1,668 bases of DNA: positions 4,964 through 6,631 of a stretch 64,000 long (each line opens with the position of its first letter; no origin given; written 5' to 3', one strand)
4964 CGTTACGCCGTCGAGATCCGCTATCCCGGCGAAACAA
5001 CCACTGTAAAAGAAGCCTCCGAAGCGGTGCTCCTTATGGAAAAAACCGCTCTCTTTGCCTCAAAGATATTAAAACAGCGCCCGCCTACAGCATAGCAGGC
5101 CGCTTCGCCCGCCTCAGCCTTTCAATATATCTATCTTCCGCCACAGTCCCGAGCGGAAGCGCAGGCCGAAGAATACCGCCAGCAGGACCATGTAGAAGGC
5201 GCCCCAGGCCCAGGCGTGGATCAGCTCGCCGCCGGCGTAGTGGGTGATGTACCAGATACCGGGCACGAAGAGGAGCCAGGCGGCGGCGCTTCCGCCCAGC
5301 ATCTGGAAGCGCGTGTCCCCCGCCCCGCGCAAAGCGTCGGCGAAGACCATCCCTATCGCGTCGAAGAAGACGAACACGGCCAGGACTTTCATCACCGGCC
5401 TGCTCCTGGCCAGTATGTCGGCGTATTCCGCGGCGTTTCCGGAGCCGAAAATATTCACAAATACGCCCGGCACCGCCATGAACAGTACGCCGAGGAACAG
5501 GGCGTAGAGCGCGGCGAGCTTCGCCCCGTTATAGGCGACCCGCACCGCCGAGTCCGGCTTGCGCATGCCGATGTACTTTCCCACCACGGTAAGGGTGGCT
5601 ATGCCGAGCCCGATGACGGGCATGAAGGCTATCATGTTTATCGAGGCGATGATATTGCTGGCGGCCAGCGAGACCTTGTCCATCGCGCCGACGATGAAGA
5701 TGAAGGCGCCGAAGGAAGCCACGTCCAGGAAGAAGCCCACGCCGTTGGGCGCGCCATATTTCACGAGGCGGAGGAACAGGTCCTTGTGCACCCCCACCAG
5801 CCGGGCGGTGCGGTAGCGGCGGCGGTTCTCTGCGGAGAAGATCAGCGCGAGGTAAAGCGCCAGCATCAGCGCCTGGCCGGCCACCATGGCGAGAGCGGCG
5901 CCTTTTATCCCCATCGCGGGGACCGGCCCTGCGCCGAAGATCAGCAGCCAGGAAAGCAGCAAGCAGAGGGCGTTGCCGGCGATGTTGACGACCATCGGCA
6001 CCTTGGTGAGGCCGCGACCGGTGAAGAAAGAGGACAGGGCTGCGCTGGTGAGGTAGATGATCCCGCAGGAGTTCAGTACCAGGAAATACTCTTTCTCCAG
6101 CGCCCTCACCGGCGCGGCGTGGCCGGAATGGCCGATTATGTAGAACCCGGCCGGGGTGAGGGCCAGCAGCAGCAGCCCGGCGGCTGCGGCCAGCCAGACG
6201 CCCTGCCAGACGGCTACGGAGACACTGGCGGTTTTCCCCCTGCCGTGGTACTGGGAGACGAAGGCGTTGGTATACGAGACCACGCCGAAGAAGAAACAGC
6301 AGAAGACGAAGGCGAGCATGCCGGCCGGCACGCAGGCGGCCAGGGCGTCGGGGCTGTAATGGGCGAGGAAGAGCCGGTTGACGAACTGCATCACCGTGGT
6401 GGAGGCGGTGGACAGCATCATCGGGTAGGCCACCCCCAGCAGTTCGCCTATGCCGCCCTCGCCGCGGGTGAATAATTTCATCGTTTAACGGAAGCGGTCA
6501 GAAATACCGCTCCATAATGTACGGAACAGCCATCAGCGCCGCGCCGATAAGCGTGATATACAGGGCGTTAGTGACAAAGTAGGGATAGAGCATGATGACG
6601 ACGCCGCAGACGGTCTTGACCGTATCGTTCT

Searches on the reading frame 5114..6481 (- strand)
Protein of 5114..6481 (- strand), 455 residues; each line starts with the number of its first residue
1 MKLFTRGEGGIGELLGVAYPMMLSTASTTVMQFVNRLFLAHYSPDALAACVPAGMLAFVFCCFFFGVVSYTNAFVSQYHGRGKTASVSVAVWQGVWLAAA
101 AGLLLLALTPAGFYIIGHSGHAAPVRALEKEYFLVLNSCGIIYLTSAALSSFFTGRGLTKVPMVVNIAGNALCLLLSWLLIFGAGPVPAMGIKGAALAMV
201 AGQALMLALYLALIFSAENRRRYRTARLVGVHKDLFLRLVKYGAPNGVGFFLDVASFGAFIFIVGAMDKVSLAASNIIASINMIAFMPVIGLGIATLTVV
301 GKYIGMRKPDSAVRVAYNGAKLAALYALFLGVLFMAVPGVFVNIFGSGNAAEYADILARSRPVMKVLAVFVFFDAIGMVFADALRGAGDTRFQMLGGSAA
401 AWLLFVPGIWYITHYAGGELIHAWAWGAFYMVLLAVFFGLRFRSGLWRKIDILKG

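Call 83: search_protein_families(library=pfam, proteins=[window:5114-6481:-], max_evalue=0.0001)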
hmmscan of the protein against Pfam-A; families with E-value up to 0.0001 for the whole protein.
window:5114-6481:- (455 aa): 1 family
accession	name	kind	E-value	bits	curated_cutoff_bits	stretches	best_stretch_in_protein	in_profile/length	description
PF01554.23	MatE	-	2.8e-36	125.1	24.9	2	247-401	3-152/161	MatE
